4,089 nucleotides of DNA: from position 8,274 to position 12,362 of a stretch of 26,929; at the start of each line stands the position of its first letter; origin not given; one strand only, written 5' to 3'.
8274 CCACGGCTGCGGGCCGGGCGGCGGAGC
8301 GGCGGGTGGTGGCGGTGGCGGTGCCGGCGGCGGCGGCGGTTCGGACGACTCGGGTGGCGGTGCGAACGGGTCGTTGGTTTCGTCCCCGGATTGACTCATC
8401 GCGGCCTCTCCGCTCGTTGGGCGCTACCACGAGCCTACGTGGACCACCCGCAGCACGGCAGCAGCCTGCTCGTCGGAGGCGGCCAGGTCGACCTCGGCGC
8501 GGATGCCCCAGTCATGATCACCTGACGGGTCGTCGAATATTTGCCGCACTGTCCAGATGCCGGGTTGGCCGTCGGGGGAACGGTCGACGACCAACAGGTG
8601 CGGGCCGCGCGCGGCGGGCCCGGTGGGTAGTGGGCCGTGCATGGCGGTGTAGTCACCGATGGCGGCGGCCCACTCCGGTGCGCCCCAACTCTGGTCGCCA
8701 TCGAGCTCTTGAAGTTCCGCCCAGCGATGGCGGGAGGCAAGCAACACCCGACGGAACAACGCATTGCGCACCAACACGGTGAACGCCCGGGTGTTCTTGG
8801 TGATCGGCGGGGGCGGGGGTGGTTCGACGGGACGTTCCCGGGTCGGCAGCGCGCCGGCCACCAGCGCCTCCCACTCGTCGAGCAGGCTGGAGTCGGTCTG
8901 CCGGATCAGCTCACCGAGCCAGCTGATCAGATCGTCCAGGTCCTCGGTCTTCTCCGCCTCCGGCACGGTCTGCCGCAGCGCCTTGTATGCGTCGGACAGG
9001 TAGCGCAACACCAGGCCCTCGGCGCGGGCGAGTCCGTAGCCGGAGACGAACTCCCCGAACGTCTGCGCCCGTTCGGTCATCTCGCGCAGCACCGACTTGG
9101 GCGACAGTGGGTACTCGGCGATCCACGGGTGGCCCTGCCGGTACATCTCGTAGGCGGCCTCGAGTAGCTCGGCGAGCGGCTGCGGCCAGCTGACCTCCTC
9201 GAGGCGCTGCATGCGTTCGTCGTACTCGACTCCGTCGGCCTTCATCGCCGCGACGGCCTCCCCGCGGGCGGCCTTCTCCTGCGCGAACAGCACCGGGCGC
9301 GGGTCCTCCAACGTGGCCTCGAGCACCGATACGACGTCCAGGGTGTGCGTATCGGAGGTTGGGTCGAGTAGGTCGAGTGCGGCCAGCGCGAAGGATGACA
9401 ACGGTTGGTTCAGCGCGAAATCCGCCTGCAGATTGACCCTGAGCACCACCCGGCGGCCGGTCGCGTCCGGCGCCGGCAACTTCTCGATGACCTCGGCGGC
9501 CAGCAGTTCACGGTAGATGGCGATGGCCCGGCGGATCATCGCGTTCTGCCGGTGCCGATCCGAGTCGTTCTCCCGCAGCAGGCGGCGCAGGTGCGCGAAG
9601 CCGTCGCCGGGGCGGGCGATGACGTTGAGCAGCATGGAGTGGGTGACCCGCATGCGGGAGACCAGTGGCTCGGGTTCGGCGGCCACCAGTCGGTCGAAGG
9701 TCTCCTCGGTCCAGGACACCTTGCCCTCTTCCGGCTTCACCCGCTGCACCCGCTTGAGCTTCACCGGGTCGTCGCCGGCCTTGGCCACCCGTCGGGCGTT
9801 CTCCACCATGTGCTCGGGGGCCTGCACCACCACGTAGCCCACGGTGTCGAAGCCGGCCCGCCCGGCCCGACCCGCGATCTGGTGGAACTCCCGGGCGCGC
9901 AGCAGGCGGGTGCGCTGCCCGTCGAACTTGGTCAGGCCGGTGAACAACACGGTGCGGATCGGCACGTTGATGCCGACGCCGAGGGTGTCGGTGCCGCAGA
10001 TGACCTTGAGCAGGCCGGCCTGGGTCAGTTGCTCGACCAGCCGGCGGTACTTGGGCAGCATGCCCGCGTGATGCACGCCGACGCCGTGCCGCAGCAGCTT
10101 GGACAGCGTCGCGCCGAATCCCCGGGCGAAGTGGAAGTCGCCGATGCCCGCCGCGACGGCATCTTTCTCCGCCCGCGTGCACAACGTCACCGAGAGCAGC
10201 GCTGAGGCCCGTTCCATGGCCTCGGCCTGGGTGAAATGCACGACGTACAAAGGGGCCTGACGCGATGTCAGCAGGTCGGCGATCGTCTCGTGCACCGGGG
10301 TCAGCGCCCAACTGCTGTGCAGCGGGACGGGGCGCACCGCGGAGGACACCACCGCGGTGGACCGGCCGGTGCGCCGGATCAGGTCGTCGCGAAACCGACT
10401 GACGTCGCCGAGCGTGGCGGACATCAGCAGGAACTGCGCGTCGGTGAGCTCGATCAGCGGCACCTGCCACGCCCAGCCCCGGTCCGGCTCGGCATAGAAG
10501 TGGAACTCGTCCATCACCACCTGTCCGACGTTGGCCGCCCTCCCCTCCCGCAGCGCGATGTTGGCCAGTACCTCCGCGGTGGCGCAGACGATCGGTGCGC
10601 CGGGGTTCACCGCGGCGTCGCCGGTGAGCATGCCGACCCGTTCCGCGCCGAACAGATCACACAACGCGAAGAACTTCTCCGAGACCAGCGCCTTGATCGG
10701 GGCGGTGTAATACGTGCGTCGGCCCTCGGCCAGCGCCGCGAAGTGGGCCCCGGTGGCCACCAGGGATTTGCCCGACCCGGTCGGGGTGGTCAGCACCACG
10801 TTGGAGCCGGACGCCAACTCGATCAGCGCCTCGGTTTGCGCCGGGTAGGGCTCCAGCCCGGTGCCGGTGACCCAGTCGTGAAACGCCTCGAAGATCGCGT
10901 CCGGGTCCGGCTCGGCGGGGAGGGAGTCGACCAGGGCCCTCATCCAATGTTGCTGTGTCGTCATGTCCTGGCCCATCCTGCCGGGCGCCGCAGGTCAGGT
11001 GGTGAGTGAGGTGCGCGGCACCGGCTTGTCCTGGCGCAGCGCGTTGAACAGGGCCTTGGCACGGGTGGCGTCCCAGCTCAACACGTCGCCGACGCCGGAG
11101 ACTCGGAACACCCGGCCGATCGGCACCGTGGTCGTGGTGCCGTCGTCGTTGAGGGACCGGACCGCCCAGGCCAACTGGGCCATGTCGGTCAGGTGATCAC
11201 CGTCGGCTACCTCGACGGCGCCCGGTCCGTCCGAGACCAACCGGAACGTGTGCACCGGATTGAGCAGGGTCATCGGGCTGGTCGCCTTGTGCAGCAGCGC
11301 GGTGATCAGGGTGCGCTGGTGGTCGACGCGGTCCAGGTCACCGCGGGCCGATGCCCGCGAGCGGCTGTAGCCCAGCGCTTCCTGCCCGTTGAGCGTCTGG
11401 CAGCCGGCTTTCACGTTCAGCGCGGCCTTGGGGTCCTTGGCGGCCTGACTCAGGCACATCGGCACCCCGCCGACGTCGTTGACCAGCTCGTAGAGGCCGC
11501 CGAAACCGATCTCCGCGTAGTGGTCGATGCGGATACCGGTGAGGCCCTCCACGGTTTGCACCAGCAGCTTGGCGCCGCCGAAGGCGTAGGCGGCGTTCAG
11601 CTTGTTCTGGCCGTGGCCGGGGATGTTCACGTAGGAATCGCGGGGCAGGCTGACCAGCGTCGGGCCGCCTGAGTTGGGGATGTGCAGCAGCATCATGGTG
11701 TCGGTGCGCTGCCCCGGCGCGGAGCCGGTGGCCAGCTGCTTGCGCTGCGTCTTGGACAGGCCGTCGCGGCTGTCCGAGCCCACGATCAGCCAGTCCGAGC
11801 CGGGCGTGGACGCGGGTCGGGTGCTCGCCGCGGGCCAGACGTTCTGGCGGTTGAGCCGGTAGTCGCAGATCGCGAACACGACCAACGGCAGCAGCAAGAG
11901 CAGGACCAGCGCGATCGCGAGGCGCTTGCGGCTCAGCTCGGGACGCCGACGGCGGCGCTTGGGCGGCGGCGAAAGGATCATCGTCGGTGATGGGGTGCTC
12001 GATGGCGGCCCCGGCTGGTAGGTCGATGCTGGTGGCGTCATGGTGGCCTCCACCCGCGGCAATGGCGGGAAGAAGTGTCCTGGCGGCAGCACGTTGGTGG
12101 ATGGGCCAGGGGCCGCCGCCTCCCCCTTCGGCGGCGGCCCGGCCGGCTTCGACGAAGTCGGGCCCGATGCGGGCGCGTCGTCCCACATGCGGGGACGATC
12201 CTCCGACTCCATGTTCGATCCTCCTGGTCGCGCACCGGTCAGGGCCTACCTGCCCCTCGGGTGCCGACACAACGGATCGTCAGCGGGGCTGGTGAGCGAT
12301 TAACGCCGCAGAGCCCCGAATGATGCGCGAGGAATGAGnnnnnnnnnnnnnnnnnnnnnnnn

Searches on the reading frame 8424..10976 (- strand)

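Call 33: search_protein_families(library=pfam, proteins=[window:8424-10976:-], max_evalue=0.001)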
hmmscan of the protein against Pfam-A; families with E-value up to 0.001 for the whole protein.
window:8424-10976:- (850 aa): 5 families
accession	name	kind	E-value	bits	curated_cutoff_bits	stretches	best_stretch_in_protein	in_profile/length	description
PF12029.13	DUF3516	-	1.2e-204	681.1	25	1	386-847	1-464/464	Domain of unknown function (DUF3516)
PF00270.35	DEAD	-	6.4e-18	65.5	26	1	45-191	2-163/167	DEAD/DEAH box helicase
PF00271.37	Helicase_C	-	5.2e-07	30.3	23.5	1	296-375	39-110/110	Helicase conserved C-terminal domain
PF22527.2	DEXQc_Suv3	-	7.2e-06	26.1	27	1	64-178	20-122/154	DEXQ-box helicase domain of Suv3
PF04851.21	ResIII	-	5.6e-05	23.6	22.5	1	42-189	3-162/164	Type III restriction enzyme, res subunit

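Call 72: search_protein_families(library=padloc, proteins=[window:8424-10976:-], max_evalue=0.001)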
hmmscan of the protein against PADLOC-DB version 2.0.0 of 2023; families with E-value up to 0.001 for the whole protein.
window:8424-10976:- (850 aa): 35 families (the best 25 are shown)
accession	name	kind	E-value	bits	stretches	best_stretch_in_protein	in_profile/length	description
PDLC04531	PDC-M23B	-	5.1e-25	85.7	1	232-389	562-715/1060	-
PDLC00174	HamB1|HamB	-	2.2e-23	80.1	2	290-389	615-710/1163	DEAD-box helicase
PDLC00194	HamB1|HamB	-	3.4e-21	72.8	1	289-390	552-655/995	DEAD-box helicase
PDLC00192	HamB1|HamB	-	5e-16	55.5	1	291-384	576-665/1104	DEAD-box helicase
PDLC00186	HamB1|HamB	-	8e-15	51.9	1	290-384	440-531/864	DEAD-box helicase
PDLC00187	HamB1|HamB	-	1e-14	51.8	1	291-384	427-517/851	DEAD-box helicase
PDLC00188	HamB1|HamB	-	2.4e-14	50.4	1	288-388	563-659/1037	DEAD-box helicase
PDLC00200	HamB2|HamB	-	3.1e-14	50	1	290-405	439-551/865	DEAD-box helicase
PDLC04532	PDC-M23B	-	1.2e-13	48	1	291-386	631-726/817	-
PDLC00190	HamB1|HamB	-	5.9e-12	42.8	1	289-394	423-524/866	DEAD-box helicase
PDLC00185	HamB1|HamB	-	1.2e-10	38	1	291-380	435-520/871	DEAD-box helicase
PDLC04530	PDC-M23B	-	1.4e-10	37.9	1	271-385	382-491/828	-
PDLC00176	HamB1|HamB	-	3.3e-10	36.7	1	290-386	420-512/845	DEAD-box helicase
PDLC00201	HamB2|HamB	-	5.5e-10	36.3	1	291-382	348-435/721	DEAD-box helicase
PDLC00178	HamB1|HamB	-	3.7e-09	33.1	1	295-388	571-660/830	DEAD-box helicase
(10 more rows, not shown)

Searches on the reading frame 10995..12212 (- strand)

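Call 33: search_protein_families(library=pfam, proteins=[window:10995-12212:-], max_evalue=0.001)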
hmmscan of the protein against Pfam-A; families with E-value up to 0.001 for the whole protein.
window:10995-12212:- (405 aa): 1 family
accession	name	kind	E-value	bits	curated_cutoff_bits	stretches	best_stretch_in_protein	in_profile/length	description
PF03816.19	LytR_cpsA_psr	-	2.1e-42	145.3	24.6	1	169-311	1-149/150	LytR_cpsA_psr family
